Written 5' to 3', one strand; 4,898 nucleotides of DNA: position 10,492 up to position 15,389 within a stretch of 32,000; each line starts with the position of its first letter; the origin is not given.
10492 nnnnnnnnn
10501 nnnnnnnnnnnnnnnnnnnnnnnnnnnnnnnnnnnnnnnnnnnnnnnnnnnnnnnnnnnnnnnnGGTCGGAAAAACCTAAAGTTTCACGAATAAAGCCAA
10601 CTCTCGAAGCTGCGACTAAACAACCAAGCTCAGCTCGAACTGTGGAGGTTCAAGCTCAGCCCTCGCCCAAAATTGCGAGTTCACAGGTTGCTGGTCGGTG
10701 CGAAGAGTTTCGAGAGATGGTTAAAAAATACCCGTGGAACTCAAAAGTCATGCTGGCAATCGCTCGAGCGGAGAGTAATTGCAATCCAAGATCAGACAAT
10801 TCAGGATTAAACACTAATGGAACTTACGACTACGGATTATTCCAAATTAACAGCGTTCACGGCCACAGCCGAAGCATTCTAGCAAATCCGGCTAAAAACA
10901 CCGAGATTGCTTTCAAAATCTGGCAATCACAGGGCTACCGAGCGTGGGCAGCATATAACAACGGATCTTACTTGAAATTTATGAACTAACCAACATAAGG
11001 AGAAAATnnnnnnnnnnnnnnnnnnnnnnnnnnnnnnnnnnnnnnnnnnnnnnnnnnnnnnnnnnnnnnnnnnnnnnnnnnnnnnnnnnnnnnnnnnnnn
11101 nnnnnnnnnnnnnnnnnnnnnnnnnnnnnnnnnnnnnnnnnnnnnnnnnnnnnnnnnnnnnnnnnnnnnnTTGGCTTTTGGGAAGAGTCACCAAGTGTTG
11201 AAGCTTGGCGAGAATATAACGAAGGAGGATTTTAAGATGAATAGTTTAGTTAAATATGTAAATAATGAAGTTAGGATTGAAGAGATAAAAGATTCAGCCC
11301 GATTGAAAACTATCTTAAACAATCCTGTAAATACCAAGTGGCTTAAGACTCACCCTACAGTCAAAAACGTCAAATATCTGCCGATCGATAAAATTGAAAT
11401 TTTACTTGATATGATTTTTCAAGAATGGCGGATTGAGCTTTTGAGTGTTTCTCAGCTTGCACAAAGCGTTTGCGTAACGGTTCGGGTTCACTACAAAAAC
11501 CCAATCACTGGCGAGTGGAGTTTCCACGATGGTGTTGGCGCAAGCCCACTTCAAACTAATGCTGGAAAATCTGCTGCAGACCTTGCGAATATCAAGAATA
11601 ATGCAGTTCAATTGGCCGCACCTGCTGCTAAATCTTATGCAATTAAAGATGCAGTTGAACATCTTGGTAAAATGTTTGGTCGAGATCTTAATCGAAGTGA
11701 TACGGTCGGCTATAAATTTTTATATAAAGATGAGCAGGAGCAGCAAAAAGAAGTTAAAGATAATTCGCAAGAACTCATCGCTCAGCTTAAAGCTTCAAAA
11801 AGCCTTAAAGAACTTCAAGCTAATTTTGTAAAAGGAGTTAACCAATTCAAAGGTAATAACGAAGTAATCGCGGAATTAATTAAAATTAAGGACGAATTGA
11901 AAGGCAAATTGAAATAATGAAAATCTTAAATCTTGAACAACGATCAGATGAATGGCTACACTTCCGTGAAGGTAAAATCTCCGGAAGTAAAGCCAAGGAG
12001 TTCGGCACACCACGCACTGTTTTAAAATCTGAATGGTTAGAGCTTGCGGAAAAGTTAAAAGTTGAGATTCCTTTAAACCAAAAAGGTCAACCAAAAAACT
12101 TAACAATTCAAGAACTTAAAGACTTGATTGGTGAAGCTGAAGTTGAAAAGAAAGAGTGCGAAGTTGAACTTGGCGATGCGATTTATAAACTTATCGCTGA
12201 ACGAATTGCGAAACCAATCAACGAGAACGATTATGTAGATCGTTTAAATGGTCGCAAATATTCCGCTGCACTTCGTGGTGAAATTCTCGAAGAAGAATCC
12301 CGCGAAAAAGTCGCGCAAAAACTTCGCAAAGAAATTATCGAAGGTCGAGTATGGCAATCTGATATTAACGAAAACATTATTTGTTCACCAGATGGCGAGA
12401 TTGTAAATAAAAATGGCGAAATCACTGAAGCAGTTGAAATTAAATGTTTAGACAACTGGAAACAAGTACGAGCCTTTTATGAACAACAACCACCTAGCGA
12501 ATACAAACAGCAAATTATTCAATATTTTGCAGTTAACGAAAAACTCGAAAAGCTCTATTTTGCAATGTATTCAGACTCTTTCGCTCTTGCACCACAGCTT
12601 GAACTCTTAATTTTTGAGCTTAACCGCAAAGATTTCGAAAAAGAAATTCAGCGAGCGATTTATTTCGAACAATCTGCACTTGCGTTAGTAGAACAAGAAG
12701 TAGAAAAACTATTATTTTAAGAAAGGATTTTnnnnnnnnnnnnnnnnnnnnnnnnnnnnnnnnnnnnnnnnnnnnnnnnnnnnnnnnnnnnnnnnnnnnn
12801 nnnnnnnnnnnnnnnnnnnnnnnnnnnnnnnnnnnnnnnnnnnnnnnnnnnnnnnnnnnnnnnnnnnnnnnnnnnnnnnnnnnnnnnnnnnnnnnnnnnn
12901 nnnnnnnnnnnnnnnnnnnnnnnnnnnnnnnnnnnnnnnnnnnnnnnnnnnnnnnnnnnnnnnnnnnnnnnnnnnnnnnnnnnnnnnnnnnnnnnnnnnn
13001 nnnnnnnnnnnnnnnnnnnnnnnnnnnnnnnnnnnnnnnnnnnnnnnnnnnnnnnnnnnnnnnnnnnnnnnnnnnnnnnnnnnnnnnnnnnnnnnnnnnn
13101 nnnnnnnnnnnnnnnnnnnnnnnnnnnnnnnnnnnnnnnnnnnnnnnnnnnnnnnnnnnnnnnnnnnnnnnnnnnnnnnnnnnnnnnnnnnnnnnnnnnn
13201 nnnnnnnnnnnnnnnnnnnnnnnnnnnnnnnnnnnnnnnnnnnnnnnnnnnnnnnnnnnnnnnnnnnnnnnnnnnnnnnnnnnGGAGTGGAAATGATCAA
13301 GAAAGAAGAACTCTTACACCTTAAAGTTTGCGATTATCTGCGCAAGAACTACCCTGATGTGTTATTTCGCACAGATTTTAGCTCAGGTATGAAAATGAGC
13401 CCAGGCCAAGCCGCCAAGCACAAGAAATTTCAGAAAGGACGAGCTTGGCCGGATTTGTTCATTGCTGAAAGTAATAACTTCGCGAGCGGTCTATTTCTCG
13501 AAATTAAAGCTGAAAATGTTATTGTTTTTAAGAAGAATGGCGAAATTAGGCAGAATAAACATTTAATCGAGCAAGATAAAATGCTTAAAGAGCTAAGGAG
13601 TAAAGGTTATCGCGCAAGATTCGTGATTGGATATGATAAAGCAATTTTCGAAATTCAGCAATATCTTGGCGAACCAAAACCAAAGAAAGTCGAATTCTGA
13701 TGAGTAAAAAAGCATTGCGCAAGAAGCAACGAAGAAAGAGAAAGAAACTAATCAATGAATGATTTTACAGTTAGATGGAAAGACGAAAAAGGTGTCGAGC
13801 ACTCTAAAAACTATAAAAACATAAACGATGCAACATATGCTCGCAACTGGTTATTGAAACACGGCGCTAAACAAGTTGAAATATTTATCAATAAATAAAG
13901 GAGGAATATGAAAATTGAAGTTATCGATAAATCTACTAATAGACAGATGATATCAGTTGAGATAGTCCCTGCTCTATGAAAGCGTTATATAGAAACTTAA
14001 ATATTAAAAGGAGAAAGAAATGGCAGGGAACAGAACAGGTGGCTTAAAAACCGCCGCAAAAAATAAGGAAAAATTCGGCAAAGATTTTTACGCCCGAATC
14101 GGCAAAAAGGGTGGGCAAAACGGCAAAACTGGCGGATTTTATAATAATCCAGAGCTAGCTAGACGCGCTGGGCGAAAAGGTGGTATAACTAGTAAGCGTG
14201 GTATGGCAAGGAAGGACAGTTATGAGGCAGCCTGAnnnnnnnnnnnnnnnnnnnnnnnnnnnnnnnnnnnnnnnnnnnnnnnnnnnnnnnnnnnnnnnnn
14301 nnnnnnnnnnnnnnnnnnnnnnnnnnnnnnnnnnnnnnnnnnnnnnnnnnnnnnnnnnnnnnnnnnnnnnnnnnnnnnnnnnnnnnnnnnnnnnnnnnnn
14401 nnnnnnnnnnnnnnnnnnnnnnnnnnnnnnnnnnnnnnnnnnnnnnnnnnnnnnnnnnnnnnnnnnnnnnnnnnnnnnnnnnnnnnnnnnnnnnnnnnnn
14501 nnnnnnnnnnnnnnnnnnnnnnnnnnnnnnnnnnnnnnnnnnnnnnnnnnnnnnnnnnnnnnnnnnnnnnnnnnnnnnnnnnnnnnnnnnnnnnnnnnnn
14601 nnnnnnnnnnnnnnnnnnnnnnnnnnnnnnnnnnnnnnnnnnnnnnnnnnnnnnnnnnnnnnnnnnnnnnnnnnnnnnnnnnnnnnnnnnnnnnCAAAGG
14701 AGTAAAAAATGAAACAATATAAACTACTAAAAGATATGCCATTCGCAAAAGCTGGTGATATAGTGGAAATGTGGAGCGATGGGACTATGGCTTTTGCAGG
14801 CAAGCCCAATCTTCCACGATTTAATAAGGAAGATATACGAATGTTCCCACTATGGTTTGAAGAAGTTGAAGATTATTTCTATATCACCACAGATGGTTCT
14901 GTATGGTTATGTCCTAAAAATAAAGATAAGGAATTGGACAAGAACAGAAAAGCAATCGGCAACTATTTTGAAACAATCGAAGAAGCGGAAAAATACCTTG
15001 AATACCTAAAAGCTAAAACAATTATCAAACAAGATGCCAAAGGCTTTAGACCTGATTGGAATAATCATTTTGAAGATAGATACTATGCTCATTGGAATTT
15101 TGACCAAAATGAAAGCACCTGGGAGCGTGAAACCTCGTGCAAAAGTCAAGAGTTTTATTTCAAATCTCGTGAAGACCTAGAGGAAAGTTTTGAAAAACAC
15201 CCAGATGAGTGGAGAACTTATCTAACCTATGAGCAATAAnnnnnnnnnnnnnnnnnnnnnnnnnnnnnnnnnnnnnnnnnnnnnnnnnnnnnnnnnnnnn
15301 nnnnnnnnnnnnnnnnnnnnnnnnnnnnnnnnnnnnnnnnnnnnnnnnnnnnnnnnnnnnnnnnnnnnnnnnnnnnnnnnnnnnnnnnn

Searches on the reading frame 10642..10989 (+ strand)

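Call 12: search_protein_families(library=pfam, proteins=[window:10642-10989:+])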
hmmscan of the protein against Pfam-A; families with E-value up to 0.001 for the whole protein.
window:10642-10989:+ (115 aa): 3 families
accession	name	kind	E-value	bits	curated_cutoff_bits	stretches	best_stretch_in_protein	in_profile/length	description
PF18896.5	SLT_3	-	2e-11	44.6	27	1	35-103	15-88/89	Lysozyme like domain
PF01464.25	SLT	-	1.4e-08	34.7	21.3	1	24-109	4-98/117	Transglycosylase SLT domain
PF00062.25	Lys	-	0.0007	20.3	27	0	37-72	28-60/123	C-type lysozyme/alpha-lactalbumin family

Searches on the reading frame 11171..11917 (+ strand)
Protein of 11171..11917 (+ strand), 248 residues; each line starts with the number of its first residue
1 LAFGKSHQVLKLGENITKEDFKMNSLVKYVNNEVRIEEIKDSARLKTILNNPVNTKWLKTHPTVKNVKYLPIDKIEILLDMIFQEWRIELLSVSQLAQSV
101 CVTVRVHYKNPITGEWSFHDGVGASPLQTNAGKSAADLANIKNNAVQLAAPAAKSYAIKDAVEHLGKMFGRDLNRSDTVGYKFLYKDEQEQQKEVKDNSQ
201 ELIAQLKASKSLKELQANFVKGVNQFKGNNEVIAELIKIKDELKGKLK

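Call 11: search_protein_families(library=phrogs, proteins=[window:11171-11917:+])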
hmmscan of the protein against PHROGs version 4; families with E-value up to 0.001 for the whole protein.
window:11171-11917:+ (248 aa): 1 family
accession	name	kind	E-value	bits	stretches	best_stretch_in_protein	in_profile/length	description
phrog_15333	-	unknown function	2.9e-13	51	1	47-196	27-179/184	-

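Call 67: search_protein_families(library=pfam, proteins=[window:11171-11917:+], max_evalue=0.01)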
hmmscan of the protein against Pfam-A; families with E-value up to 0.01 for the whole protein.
window:11171-11917:+ (248 aa): 2 families
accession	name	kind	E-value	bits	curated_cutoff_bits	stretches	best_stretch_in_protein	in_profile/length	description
PF04098.21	Rad52_Rad22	-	9.7e-05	22.8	20.3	1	44-175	4-136/153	Rad52/22 family double-strand break repair protein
PF17002.10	DUF5089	-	0.0018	18.5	36.1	1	137-245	45-151/193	Domain of unknown function (DUF5089)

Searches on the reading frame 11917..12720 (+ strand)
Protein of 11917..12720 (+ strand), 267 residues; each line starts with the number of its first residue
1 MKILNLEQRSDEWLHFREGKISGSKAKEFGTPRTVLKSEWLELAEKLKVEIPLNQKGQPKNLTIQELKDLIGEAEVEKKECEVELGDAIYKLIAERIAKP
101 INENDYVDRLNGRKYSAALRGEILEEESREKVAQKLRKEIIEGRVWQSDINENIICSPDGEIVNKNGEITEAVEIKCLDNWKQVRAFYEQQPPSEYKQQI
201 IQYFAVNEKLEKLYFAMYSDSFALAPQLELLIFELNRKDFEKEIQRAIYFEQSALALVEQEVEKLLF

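Call 11: search_protein_families(library=phrogs, proteins=[window:11917-12720:+])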
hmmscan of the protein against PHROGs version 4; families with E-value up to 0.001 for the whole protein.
window:11917-12720:+ (267 aa): 2 families
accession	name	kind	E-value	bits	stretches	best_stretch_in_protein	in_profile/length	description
phrog_434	-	DNA, RNA and nucleotide metabolism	1.6e-11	45.1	1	116-218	104-204/372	RecE-like recombination exonuclease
phrog_149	-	DNA, RNA and nucleotide metabolism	2.5e-11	43.7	1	5-247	596-789/1242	exonuclease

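Call 46: find_related_loci(query=window:11917-12720:+, collection=viral_contigs, flank=7000)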
Query window:11917-12720:+ (267 aa) in viral_contigs; peptide patterns used: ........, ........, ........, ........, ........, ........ (x = any residue, [..] = any of these).
38 stretches matched a pattern; 25 encode a relative of the query (tblastn E <= 1e-3); 24 distinct loci.
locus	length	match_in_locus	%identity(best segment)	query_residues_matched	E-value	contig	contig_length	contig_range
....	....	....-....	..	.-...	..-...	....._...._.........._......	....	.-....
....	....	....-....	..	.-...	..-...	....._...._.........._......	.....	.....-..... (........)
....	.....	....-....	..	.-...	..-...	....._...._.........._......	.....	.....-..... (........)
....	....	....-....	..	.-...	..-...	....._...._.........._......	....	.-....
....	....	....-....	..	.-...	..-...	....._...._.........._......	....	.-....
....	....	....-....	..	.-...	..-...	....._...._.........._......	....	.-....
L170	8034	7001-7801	97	1-267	3e-171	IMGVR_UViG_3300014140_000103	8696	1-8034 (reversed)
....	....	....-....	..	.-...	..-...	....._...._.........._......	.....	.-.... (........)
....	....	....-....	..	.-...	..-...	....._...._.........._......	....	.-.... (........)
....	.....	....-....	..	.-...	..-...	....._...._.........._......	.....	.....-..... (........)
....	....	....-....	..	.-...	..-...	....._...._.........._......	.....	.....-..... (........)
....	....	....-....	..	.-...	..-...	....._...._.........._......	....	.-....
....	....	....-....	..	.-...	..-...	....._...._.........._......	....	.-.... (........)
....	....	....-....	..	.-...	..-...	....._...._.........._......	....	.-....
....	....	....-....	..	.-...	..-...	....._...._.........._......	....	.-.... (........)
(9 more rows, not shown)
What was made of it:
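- The relatives are a closely related population: the exonuclease is 94-99% identical (call 46).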

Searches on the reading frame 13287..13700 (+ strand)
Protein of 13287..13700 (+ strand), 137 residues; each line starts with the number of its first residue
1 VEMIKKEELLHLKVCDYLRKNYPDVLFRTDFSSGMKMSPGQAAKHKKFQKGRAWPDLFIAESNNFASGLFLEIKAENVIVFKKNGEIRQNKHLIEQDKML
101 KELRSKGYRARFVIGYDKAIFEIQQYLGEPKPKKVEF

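Call 11: search_protein_families(library=phrogs, proteins=[window:13287-13700:+])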
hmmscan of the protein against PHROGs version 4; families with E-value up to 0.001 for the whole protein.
window:13287-13700:+ (137 aa): 3 families
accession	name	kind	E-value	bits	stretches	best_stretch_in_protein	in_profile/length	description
phrog_824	-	unknown function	2.3e-09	38.5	1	5-134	64-182/265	-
phrog_5702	-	DNA, RNA and nucleotide metabolism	3.3e-05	24.8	0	52-127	5-67/70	Holliday junction resolvase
phrog_2363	-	unknown function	0.00019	22.1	1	12-136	66-180/192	-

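Call 67: search_protein_families(library=pfam, proteins=[window:13287-13700:+], max_evalue=0.01)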
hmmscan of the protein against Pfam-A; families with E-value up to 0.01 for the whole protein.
window:13287-13700:+ (137 aa): 0 families

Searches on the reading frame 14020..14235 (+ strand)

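Call 67: search_protein_families(library=pfam, proteins=[window:14020-14235:+], max_evalue=0.01)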
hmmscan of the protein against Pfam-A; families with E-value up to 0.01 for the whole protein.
window:14020-14235:+ (71 aa): 1 family
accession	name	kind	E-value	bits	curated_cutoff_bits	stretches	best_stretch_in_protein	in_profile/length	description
PF10685.14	KGG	-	1.6e-09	38.3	20.4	2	39-55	1-18/22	Stress-induced bacterial acidophilic repeat motif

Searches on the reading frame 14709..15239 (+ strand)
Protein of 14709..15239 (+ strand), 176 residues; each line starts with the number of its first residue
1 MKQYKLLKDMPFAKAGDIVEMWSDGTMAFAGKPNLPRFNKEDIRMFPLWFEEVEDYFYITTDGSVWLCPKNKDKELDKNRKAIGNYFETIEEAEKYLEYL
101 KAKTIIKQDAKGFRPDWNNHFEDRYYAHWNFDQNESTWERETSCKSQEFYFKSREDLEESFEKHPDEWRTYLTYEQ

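Call 11: search_protein_families(library=phrogs, proteins=[window:14709-15239:+])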
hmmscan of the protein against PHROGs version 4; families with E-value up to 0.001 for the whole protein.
window:14709-15239:+ (176 aa): 0 families

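Call 12: search_protein_families(library=pfam, proteins=[window:14709-15239:+])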
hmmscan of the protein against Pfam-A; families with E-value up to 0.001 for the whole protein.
window:14709-15239:+ (176 aa): 0 families

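Call 15: find_related_loci(query=window:14709-15239:+, collection=viral_contigs, flank=3000)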
Query window:14709-15239:+ (176 aa) in viral_contigs; peptide patterns used: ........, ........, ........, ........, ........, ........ (x = any residue, [..] = any of these).
74 stretches matched a pattern; 7 encode a relative of the query (tblastn E <= 1e-3); 7 distinct loci.
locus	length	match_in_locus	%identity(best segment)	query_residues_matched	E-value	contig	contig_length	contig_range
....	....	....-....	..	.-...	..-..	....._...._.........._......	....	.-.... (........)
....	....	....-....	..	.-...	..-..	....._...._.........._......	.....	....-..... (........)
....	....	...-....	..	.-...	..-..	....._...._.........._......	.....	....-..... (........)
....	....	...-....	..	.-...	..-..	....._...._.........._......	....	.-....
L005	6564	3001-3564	53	1-176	7e-60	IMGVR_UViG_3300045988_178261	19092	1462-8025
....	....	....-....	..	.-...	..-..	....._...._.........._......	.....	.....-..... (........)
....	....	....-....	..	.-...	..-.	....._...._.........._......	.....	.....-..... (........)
